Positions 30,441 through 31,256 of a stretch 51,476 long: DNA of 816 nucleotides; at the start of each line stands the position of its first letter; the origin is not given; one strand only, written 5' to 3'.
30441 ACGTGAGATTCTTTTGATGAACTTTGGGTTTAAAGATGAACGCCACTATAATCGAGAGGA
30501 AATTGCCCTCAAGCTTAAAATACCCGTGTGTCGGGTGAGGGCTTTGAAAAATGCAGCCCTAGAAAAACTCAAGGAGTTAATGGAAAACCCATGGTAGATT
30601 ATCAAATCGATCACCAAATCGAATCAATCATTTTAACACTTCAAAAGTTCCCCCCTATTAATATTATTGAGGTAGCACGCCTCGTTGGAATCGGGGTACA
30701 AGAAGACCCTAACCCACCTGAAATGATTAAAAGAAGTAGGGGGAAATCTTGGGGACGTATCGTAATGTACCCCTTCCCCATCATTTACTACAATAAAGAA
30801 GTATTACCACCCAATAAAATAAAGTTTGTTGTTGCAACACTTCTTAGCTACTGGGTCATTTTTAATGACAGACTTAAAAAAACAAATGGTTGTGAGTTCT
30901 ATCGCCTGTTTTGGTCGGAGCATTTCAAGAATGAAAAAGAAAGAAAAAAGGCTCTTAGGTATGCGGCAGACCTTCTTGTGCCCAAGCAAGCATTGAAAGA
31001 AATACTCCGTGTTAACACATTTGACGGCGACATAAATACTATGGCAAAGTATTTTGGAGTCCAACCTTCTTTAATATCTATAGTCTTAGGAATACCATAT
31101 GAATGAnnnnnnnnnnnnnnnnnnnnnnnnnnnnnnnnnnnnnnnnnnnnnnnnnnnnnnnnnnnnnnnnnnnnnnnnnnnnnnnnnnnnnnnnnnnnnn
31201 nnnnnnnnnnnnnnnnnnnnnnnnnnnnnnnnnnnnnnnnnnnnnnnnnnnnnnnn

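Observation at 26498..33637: Three ImmA/IrrE (DUF955) paralogs: one catalytic, two pseudo-proteases wired to a sigma factor and to the LRR array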

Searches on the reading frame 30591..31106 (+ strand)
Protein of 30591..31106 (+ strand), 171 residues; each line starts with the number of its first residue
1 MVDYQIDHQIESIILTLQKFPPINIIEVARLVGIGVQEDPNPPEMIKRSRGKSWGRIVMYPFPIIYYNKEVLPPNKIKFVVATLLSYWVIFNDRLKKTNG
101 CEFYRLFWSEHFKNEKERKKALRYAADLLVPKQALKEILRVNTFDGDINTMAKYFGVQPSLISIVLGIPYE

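Call 3: search_protein_families(library=pfam, proteins=[window:30591-31106:+], max_evalue=1)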
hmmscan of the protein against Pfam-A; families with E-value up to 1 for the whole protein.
window:30591-31106:+ (171 aa): 1 family
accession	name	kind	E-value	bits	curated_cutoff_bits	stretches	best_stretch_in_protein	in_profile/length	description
PF06114.19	Peptidase_M78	-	0.02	15.1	22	1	55-159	20-115/123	IrrE N-terminal-like domain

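Call 13: find_homologous_proteins(query=window:30591-31106:+, max_evalue=0.001)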
Query window:30591-31106:+ (171 aa): 1 proteins with E <= 0.001 among 58 candidates.
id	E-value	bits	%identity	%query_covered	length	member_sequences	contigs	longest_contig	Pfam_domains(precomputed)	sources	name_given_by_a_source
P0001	1.6e-107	375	97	100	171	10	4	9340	-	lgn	-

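Call 15: find_encoding_contigs(protein=P0001, flank=10000, max_places=10)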
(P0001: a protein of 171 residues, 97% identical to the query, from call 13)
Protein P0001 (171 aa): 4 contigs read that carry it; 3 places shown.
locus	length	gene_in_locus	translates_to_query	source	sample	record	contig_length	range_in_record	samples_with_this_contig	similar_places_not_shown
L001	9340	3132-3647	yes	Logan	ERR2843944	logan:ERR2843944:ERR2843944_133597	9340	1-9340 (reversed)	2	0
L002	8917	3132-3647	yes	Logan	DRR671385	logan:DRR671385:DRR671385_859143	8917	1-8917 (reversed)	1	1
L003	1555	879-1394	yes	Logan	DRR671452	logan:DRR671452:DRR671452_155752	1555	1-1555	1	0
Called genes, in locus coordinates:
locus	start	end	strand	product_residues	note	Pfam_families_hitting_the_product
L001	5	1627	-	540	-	PF00118:Cpn60_TCP1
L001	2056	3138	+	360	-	PF04545:Sigma70_r4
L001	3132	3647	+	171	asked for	-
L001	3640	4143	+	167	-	-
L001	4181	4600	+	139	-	-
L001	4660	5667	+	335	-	-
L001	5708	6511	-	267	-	PF05838:Glyco_hydro_108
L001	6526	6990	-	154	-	PF00436:SSB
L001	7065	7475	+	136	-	-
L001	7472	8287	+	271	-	-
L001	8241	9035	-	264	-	-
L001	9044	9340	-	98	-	?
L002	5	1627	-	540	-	PF00118:Cpn60_TCP1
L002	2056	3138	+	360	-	PF04545:Sigma70_r4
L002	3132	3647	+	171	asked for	-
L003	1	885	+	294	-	?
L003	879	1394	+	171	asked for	-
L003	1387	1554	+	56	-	?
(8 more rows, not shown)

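Call 16: find_encoding_contigs(protein=window:30591-31106:+, flank=10000, max_places=10)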
Protein window:30591-31106:+ (171 aa): 1 contig read that carries it; 1 place shown.
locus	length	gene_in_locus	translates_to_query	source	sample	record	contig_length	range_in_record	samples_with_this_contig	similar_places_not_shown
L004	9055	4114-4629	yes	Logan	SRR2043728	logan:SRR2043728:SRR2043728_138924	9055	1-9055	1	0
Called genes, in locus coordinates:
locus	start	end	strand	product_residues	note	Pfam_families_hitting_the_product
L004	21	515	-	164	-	-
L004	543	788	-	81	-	-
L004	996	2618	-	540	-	PF00118:Cpn60_TCP1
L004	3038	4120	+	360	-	PF04545:Sigma70_r4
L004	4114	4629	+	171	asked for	-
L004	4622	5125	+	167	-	-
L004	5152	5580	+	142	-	-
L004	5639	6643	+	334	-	-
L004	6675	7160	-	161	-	PF06114:Peptidase_M78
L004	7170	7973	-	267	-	PF05838:Glyco_hydro_108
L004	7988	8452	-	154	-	PF00436:SSB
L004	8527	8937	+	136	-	-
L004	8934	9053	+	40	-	?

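Call 17: search_protein_families(library=phrogs, proteins=[window:30591-31106:+], max_evalue=0.01)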
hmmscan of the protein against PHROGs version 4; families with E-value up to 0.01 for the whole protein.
window:30591-31106:+ (171 aa): 2 families
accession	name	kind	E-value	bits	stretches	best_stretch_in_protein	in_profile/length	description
phrog_87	-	other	8.9e-07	29.9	1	5-165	20-160/227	metallo-protease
phrog_19315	-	unknown function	0.0014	18.7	1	64-158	82-168/348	-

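Call 33: search_protein_representatives(alignment_id=A2)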
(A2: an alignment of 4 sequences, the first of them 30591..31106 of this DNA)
Query: 4 sequences, 164 profile positions. Proteins with E-value up to 0.001 (for the whole library): 296; up to 1e-10: 9; up to 1e-30: 1. The best 150 are listed.
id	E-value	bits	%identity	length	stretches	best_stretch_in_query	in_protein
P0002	7.4e-87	305.4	-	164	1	1-164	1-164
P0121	1.8e-27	112.3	-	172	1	6-161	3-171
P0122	1.8e-26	109.1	-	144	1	21-162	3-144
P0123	2.1e-20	89.3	-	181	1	6-161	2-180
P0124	2.3e-16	76.2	-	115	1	56-162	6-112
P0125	1.0e-12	64.3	-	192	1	6-154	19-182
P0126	1.7e-12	63.6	-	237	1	6-160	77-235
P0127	6.3e-12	61.8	-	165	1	5-161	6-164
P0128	1.0e-11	61.1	-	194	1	13-161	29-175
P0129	6.9e-10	55.1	-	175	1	9-157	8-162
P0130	1.0e-09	54.6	-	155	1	10-160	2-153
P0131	2.2e-09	53.5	-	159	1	5-159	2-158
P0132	2.8e-09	53.2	-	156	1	10-161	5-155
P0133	3.0e-09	53.1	-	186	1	9-154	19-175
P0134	3.8e-09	52.7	-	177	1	6-154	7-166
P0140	1.1e-08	51.3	-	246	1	12-162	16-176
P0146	5.6e-08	48.9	-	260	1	22-161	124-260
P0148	5.7e-08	48.9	-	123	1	54-161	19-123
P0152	8.5e-08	48.3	-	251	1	16-161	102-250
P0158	1.2e-07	47.8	-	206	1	13-156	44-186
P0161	1.5e-07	47.5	-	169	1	18-152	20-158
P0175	9.3e-07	44.9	-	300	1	8-155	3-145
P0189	1.7e-06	44.1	-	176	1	71-161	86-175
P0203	3.2e-06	43.2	-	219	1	6-156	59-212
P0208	4.7e-06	42.7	-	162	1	14-156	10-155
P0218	9.8e-06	41.6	-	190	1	21-148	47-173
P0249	3.5e-05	39.8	-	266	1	21-153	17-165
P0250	3.5e-05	39.8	-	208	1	14-154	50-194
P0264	6.0e-05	39.1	-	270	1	13-161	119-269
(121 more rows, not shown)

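Call 35: find_encoding_contigs(protein=P0121, flank=10000, max_places=5)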
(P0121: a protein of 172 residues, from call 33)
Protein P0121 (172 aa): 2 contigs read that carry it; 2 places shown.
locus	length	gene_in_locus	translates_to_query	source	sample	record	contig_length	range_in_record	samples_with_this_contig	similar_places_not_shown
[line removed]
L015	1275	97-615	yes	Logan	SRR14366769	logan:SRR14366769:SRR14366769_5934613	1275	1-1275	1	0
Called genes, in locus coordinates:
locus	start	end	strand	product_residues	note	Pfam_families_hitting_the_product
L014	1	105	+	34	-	?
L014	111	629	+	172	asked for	-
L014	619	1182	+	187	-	-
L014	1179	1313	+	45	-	?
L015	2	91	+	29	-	?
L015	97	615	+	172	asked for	-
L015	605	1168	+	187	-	-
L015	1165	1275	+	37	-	?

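Call 36: find_encoding_contigs(protein=P0122, flank=10000, max_places=5)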
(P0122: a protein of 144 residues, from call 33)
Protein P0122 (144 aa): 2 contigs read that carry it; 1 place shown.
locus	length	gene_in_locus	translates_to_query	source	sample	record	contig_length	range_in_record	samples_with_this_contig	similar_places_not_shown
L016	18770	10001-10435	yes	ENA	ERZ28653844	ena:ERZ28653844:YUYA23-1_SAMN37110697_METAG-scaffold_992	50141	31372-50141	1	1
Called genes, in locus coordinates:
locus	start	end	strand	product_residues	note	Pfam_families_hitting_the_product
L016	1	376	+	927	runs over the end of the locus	-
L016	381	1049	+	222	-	-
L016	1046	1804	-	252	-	-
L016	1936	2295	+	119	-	-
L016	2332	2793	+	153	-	PF00436:SSB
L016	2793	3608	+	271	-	PF05838:Glyco_hydro_108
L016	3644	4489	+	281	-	-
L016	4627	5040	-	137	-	-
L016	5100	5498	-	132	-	-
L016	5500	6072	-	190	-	-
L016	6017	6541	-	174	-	-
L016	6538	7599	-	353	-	PF04545:Sigma70_r4 (weak)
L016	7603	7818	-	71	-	-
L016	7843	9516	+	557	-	PF00118:Cpn60_TCP1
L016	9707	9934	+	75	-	-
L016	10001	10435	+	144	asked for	-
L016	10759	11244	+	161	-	-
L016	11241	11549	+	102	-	PF00023:Ank (faint), PF12796:Ank_2, PF13606:Ank_3 (faint), PF13857:Ank_5 (weak), PF13637:Ank_4 (weak)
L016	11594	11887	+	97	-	PF12796:Ank_2, PF13606:Ank_3 (faint), PF13637:Ank_4, PF13857:Ank_5 (faint), PF00023:Ank (weak)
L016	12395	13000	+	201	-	PF13306:LRR_5, PF00023:Ank (faint), PF12796:Ank_2, PF13606:Ank_3 (faint), PF13637:Ank_4 (weak)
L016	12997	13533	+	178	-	PF12799:LRR_4 (faint), PF13306:LRR_5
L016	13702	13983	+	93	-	-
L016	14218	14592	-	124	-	-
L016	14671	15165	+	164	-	-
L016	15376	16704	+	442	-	-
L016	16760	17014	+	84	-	PF12728:HTH_17 (weak)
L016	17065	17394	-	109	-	PF12796:Ank_2, PF13637:Ank_4 (weak), PF13857:Ank_5, PF00023:Ank (weak), PF13606:Ank_3 (faint)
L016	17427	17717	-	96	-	PF13560:HTH_31 (weak)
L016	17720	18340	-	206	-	-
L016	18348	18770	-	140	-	?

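Call 43: find_related_loci(query=A3, collection=viral_contigs, flank=10000)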
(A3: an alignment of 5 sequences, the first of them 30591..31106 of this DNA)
Query A3 (171 aa) in viral_contigs; peptide patterns used: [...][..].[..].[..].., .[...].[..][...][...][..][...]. (x = any residue, [..] = any of these).
72 stretches matched a pattern, but none encodes a relative of the query by tblastn (E <= 1e-3).

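Call 48: find_encoding_contigs(protein=P0123, flank=10000, max_places=5)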
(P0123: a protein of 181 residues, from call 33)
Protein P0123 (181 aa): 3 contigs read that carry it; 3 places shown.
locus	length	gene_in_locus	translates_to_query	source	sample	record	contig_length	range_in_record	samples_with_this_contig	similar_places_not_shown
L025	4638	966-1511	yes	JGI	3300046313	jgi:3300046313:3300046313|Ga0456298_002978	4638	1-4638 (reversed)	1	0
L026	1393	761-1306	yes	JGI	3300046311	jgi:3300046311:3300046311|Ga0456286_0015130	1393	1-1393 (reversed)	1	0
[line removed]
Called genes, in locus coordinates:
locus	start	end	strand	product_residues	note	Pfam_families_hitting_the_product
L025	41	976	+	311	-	-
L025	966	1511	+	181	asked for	-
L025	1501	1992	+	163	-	-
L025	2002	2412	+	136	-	-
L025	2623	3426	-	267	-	PF05838:Glyco_hydro_108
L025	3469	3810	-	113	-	PF00436:SSB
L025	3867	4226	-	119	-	-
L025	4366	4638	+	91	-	?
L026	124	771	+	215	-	-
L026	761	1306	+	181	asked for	-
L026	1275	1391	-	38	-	?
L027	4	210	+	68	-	PF08281:Sigma70_r4_2 (faint), PF04545:Sigma70_r4 (weak)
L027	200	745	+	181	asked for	-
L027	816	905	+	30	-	?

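Call 49: find_encoding_contigs(protein=P0124, flank=10000, max_places=5)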
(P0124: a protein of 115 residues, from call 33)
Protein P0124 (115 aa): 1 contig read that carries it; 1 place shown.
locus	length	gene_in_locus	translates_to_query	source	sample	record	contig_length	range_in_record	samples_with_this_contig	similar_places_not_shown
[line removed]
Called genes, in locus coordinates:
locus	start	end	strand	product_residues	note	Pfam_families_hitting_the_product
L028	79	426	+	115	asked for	-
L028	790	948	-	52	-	?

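Call 66: predict_structure(alignment_id=A7)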
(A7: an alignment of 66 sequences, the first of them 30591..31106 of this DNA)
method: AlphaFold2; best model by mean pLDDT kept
length: 171 residues; sequences in the alignment: 66
mean_pLDDT: 82.8   pTM: 0.81
mean pLDDT of the five models: 82.8, 82.8, 81.7, 78.3, 78.2
residues with pLDDT >= 90: 67; 70-90: 78; 50-70: 20; < 50: 6
segments of 3 or more residues with pLDDT < 50: 1-5
pLDDT, mean of each block of 10 residues (from residue 1): 48 76 91 91 69 80 89 85 92 87 67 85 91 89 92 92 87 52
secondary structure, 60 per line:
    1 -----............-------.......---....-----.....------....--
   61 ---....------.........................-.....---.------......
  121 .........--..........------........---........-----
elements in order: H6-17 H25-31 E35-38 H44-48 E55-58 E64-67 H74-98 E100-104 H115-129 H132-141 H148-155 H159-166

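Call 70: fold_search(model_id=the predicted structure, library=pdb)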
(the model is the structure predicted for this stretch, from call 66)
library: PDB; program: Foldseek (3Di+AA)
matches with E <= 10: 100; with E <= 0.001: 0
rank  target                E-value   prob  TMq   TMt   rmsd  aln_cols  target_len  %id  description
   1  7t5t                  1.2e-02  1.00  0.54  0.35   5.3       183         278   17  Structure of Thauera sp. K11 CapP (released 2022-09-14)
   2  6cz6_A                1.7e-02  1.00  0.58  0.33   7.1       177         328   18  Mycobacterium tuberculosis transcriptional regulator (released 2019-04-17)
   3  6cz6_D                1.8e-02  1.00  0.59  0.34   7.1       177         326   16  Mycobacterium tuberculosis transcriptional regulator (released 2019-04-17)
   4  6d2s                  5.3e-02  0.99  0.58  0.38   6.5       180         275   18  Mycobacterium tuberculosis transcriptional regulator (released 2019-04-17)
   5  3dti                  1.3e-01  0.94  0.54  0.40   6.2       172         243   14  Crystal structure of the IRRE protein, a central regulator of DNA damage repair in deinococcaceae (released 2009-02-10)
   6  8exr_A                8.1e-01  0.05  0.18  0.15  13.4       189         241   12  Cryo-EM structure of S. aureus BlaR1 TM and zinc metalloprotease domain (released 2023-01-11)
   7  3q7v_A                1.1e+00  0.04  0.16  0.13  12.5       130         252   12  Beta-Lactam-Sensor Domain of BlaR1 (Apo) from Staphylococcus Aureus with Carboxylated Lys392 (released 2011-06-29)
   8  5eix_G                1.7e+00  0.03  0.18  0.05  25.4       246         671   12  QUINOLONE-STABILIZED CLEAVAGE COMPLEX OF TOPOISOMERASE IV FROM KLEBSIELLA PNEUMONIAE (released 2016-04-13)
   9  8pxt_B                2.0e+00  0.14  0.19  0.06   3.8        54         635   17  Targeting extended blood antigens by Akkermansia muciniphila enzymes unveils a missing link for generating universal d (released 2024-02-28)
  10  7z5g_B                2.0e+00  0.04  0.21  0.12  15.7       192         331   12  human apo MATCAP (released 2022-05-11)
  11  6o9w_B                2.2e+00  0.03  0.18  0.14  12.8       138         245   14  Crystal structure of Staphylococcus aureus BlaR1 antibiotic-sensor domain in complex with avibactam (released 2020-06-10)
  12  9khz_B                2.3e+00  0.02  0.16  0.04  17.9       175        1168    8  Structure of DdmD dimer with ssDNA with ADP bound (released 2025-02-19)
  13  1xkz_B                2.4e+00  0.03  0.17  0.14  12.7       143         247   12  Crystal structure of the acylated beta-lactam sensor domain of Blar1 from S. aureus (released 2004-11-30)
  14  22uy_A                2.4e+00  0.02  0.16  0.13  15.8       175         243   12  S-adenosyl-L-methionine hydrolase(MJ1651) mutant-R89A (released 2026-03-18)
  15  8ext_A                2.4e+00  0.02  0.15  0.07  11.9       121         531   14  Cryo-EM structure of S. aureus BlaR1 F284A mutant in complex with ampicillin (released 2023-01-11)
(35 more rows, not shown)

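Call 83: search_protein_families(library=ncbifam, proteins=[window:30591-31106:+], max_evalue=0.01)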
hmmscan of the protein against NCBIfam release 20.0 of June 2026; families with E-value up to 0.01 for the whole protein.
window:30591-31106:+ (171 aa): 0 families

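Call 88: search_dna_similar(query=window:30591-31106:+, collection=phages, mode=protein, max_evalue=0.01, max_rows=15)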
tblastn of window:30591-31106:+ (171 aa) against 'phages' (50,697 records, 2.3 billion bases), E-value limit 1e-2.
No match.

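Call 97: search_protein_families(library=padloc, proteins=[window:30591-31106:+], max_evalue=0.01)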
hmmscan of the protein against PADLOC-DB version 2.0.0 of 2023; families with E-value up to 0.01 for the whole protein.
window:30591-31106:+ (171 aa): 1 family
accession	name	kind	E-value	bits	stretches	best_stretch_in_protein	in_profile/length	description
PDLC04141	capP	-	0.00034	18.2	1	47-157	37-141/242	capP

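Call 106: search_protein_families(library=pfam, proteins=[P0126, P0148, P0161, P0189, P0208, P0121, P0122, P0123, L016:6017-6541:-], max_evalue=0.01)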
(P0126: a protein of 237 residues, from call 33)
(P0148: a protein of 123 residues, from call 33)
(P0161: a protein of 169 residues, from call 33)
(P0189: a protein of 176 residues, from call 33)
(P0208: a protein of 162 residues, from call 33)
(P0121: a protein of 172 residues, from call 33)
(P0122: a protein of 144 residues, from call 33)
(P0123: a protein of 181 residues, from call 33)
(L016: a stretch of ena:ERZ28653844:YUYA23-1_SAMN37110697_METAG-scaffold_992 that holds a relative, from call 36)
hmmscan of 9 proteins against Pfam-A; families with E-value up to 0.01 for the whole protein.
P0126 (237 aa): 9 families
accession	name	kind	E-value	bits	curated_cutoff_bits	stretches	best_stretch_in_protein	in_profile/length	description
PF01381.28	HTH_3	-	1.2e-14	54.5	23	1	7-57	1-51/55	Helix-turn-helix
PF06114.19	Peptidase_M78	-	4.9e-10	39.7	22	1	104-231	1-122/123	IrrE N-terminal-like domain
PF12844.13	HTH_19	-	1.1e-08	35.3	30.2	1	6-65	3-62/64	Helix-turn-helix domain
PF13560.12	HTH_31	-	3.9e-08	33.9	27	1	6-57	5-57/64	Helix-turn-helix domain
PF15731.11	MqsA_antitoxin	-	0.00025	21.6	30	1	6-55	73-121/131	Antitoxin component of bacterial toxin-antitoxin system, MqsA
PF02449.21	Glyco_hydro_42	-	0.001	18.9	21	1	132-195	194-257/376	Beta-galactosidase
PF13384.12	HTH_23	-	0.0014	18.8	24.6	1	9-35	12-37/50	Homeodomain-like domain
PF07022.19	Phage_CI_repr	-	0.003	18.3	22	0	14-66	10-62/65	Bacteriophage CI repressor helix-turn-helix domain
PF04545.22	Sigma70_r4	-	0.0062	16.5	24.1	0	11-36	16-41/50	Sigma-70, region 4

P0148 (123 aa): 1 family
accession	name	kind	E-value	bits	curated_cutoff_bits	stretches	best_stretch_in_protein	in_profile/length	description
PF06114.19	Peptidase_M78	-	9.1e-09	35.6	22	1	18-118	26-122/123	IrrE N-terminal-like domain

P0161 (169 aa): 2 families
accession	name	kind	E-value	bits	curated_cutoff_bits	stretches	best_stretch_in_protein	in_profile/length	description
PF06114.19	Peptidase_M78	-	0.00011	22.4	22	1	82-161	50-121/123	IrrE N-terminal-like domain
PF22875.4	Glu2-Pro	-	0.003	18.1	27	1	60-150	4-98/130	Glu2-Pro domain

P0189 (176 aa): 1 family
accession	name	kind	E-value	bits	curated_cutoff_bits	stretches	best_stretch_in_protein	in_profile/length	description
PF06114.19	Peptidase_M78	-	6.5e-10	39.3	22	1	64-169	22-121/123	IrrE N-terminal-like domain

P0208 (162 aa): 1 family
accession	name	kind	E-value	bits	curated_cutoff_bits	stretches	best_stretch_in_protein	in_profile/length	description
PF06114.19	Peptidase_M78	-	0.00021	21.5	22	1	30-155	5-122/123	IrrE N-terminal-like domain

P0121 (172 aa): 0 families

P0122 (144 aa): 0 families

P0123 (181 aa): 0 families

L016:6017-6541:- (174 aa): 0 families
